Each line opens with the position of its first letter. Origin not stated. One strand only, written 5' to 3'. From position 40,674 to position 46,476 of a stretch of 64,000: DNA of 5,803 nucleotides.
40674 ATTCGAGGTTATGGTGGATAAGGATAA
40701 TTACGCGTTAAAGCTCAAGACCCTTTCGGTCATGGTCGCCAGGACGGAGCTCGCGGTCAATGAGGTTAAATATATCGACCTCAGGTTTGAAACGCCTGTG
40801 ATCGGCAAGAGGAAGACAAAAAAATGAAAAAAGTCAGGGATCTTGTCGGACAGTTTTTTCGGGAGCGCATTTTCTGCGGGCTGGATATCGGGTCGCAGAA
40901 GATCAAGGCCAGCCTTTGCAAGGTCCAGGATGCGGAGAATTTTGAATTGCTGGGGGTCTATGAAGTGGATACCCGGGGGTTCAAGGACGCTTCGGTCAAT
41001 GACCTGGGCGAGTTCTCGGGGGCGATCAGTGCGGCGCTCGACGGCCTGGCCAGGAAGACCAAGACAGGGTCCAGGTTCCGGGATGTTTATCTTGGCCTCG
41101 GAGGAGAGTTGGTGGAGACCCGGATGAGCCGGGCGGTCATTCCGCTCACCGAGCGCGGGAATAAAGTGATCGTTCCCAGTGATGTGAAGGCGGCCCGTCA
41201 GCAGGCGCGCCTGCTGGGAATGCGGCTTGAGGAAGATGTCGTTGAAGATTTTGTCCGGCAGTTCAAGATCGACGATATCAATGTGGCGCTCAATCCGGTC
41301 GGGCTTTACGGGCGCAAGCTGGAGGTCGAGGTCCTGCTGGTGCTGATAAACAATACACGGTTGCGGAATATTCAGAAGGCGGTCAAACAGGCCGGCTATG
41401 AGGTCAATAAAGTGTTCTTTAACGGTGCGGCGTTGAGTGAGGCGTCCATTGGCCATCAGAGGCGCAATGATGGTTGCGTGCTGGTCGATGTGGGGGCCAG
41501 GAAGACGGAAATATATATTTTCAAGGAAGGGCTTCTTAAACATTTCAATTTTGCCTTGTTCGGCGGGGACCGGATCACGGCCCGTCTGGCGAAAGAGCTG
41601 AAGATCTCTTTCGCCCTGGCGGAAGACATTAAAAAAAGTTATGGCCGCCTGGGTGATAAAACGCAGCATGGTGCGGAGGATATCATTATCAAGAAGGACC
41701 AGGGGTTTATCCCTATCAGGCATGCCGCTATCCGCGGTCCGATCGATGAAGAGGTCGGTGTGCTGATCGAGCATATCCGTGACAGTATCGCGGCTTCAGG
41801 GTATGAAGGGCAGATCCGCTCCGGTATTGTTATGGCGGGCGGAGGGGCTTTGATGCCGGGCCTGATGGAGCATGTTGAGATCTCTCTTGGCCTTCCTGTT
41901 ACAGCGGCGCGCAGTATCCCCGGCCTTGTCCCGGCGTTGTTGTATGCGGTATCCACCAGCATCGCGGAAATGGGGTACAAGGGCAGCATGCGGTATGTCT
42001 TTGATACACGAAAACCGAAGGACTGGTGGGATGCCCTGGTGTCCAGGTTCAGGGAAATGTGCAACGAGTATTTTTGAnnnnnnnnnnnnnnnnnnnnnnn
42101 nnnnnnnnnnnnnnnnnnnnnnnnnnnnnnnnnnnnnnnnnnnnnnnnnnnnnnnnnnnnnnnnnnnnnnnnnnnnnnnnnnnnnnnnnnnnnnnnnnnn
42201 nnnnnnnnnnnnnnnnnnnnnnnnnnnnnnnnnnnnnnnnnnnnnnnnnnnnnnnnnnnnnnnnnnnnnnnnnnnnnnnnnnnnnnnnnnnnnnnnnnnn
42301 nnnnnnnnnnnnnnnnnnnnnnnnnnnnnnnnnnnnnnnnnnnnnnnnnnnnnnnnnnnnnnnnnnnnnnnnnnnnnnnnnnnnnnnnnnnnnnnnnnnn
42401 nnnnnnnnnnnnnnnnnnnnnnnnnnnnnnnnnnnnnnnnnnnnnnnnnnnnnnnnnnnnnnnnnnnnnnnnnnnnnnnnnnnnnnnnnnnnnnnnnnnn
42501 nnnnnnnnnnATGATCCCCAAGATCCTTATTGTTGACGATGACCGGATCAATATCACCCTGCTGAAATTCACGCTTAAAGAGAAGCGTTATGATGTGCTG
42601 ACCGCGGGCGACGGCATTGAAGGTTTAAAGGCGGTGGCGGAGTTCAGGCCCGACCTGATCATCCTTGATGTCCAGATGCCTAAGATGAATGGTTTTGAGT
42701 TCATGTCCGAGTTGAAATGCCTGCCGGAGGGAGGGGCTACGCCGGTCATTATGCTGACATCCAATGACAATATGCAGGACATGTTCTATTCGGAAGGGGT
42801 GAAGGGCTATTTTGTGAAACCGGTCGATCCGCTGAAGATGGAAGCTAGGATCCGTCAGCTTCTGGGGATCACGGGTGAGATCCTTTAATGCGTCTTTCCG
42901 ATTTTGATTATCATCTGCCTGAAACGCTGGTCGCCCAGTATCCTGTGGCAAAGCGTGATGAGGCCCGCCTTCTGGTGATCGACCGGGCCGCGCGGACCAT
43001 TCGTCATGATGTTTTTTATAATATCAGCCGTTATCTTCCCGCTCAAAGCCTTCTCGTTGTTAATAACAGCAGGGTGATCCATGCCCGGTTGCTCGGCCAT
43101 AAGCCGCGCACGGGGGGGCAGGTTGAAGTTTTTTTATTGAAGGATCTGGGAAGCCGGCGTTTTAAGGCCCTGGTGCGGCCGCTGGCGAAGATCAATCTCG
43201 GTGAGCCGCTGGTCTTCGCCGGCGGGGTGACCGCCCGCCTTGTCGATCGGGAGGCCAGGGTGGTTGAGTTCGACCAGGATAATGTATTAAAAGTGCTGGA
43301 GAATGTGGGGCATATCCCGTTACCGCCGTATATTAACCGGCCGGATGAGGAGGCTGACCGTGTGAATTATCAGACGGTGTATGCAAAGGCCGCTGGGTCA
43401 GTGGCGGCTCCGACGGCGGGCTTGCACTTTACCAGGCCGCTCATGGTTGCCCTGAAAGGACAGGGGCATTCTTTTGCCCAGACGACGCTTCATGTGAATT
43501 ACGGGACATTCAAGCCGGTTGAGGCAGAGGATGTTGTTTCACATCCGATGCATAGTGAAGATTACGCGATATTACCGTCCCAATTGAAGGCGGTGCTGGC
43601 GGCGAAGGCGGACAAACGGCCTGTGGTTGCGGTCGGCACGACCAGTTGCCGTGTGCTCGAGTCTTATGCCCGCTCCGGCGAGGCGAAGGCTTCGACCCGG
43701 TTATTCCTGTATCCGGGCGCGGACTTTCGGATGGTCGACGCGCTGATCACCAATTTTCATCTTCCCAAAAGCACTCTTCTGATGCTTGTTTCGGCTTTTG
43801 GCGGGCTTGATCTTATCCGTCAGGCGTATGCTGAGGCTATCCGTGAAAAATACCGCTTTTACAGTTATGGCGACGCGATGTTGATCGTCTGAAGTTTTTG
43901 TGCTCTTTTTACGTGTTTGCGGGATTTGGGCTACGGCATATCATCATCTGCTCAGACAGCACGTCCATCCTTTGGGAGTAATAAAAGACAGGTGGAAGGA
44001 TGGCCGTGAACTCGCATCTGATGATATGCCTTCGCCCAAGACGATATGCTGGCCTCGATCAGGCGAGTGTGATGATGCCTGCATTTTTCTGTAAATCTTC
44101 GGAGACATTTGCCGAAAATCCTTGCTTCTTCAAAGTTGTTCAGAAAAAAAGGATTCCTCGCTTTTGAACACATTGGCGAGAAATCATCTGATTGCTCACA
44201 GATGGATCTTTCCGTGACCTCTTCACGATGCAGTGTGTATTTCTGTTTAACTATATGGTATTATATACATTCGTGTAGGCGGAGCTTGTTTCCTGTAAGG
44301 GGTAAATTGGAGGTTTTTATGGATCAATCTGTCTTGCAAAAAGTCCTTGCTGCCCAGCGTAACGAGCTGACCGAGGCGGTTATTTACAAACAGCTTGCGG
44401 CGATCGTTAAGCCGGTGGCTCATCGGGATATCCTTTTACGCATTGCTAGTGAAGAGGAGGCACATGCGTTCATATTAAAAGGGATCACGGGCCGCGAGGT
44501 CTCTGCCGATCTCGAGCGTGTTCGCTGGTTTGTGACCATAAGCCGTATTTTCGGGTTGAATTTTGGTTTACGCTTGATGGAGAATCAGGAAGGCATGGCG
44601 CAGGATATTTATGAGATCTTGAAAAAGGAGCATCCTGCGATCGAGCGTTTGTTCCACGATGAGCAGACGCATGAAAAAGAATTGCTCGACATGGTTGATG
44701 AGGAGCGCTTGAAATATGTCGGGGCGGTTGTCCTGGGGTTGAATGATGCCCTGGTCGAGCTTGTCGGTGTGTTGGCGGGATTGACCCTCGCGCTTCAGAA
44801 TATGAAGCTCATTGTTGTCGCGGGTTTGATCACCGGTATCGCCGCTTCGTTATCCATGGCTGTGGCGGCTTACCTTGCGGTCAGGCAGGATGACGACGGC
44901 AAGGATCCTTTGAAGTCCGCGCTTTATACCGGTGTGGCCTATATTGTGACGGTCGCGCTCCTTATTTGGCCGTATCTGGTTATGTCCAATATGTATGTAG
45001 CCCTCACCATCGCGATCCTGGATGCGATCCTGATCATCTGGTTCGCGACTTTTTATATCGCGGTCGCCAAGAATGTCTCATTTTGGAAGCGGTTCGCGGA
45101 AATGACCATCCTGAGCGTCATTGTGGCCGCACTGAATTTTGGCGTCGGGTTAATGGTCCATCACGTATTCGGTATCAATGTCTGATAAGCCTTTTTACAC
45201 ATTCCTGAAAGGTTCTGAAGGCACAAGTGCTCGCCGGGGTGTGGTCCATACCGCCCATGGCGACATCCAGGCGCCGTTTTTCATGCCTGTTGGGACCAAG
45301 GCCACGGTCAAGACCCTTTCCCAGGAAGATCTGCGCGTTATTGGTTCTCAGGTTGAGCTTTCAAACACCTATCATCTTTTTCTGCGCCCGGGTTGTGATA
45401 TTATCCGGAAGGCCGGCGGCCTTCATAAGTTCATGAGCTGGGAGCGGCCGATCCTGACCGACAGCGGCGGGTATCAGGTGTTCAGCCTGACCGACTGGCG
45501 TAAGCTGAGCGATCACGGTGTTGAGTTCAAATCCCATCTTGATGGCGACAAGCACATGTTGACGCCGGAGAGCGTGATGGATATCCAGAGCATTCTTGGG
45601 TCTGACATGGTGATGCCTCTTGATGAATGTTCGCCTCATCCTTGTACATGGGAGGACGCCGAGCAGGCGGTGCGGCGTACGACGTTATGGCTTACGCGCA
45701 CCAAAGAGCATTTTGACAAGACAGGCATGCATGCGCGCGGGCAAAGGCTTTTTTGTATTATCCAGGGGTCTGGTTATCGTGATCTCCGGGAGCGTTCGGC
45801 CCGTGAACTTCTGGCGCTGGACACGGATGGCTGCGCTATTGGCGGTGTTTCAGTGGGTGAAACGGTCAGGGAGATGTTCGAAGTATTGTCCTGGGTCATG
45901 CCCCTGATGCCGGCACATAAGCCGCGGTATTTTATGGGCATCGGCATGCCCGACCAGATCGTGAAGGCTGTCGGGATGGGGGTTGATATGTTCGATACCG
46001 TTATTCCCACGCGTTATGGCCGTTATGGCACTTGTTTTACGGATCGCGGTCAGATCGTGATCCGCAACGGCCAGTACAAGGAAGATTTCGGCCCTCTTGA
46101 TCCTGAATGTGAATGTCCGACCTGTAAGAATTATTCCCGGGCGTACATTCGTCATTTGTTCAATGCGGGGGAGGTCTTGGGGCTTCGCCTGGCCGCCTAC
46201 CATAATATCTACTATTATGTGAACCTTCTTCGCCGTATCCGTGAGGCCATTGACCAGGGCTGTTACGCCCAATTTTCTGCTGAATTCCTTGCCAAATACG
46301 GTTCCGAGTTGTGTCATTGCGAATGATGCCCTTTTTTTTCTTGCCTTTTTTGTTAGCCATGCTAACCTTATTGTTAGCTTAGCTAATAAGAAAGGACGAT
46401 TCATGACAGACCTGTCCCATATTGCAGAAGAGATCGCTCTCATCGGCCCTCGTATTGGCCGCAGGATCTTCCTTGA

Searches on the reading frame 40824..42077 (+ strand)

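Call 40: search_protein_families(library=pfam, proteins=[window:40824-42077:+], max_evalue=0.00001)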
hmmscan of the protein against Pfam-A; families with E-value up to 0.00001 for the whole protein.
window:40824-42077:+ (417 aa): 4 families
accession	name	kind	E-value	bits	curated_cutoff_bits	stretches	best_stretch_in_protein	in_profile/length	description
PF14450.12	FtsA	-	8.6e-17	62.1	31.8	1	219-364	1-112/127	Cell division protein FtsA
PF02491.25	SHS2_FTSA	-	3.6e-09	37.3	25.4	1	97-173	4-78/79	SHS2 domain inserted in FTSA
PF11104.14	PilM_2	-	9.3e-08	31.8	27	0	167-277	125-240/340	Type IV pilus assembly protein PilM;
PF06723.19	MreB_Mbl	-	1.2e-07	31.3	27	1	207-363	133-305/327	MreB/Mbl protein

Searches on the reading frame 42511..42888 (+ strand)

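Call 40: search_protein_families(library=pfam, proteins=[window:42511-42888:+], max_evalue=0.00001)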
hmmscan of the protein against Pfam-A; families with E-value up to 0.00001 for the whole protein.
window:42511-42888:+ (125 aa): 1 family
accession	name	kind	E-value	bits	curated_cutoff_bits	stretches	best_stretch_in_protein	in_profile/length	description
PF00072.30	Response_reg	-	2.4e-25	89.3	30.2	1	5-114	1-110/111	Response regulator receiver domain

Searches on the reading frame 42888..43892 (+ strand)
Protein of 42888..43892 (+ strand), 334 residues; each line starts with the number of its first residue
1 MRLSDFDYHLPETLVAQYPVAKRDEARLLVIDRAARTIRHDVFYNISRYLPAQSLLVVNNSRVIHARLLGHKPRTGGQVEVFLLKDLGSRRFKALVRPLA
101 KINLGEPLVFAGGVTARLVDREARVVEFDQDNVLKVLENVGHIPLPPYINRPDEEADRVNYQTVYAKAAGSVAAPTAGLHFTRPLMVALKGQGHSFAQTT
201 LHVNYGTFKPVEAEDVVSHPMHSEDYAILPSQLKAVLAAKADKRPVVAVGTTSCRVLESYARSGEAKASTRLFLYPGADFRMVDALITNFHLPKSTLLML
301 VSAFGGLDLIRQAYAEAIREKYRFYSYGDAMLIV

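Call 40: search_protein_families(library=pfam, proteins=[window:42888-43892:+], max_evalue=0.00001)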
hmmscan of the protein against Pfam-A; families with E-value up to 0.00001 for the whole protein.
window:42888-43892:+ (334 aa): 1 family
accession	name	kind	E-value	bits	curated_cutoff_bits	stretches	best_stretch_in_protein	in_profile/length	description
PF02547.20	Queuosine_synth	-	6.5e-125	417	25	1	3-333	1-322/322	Queuosine biosynthesis protein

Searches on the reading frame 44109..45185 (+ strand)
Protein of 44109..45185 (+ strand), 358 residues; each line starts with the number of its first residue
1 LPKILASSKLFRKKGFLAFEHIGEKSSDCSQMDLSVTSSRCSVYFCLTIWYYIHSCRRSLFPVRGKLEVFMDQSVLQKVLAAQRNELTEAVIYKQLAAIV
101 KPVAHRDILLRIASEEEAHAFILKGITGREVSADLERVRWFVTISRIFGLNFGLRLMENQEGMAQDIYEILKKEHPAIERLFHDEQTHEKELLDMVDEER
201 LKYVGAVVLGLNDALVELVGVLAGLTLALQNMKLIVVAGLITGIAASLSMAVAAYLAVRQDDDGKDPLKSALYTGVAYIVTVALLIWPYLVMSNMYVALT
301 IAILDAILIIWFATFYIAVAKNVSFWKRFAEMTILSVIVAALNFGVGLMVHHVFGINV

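Call 40: search_protein_families(library=pfam, proteins=[window:44109-45185:+], max_evalue=0.00001)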
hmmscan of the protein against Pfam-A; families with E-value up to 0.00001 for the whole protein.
window:44109-45185:+ (358 aa): 1 family
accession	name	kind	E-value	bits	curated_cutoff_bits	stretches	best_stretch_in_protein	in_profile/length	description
PF01988.24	VIT1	-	2.8e-13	50.6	28.1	1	205-263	2-61/214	VIT family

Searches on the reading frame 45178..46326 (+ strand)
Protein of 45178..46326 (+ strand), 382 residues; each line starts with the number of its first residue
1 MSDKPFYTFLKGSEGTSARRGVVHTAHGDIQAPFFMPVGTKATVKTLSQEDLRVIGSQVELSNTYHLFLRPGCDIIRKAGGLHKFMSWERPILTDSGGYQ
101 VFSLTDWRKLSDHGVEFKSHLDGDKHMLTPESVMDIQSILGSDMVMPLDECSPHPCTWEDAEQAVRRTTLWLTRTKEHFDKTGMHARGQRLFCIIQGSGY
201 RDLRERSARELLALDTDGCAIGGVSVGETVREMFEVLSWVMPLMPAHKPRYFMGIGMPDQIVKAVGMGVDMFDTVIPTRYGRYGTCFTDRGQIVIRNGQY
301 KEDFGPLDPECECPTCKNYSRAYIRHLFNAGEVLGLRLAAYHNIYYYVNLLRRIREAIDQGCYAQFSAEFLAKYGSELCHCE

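Call 40: search_protein_families(library=pfam, proteins=[window:45178-46326:+], max_evalue=0.00001)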
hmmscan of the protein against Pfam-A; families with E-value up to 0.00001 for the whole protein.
window:45178-46326:+ (382 aa): 1 family
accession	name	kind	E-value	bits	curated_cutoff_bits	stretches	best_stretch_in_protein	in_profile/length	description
PF01702.25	TGT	-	5.4e-151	503.1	26.3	1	17-375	2-356/357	Queuine tRNA-ribosyltransferase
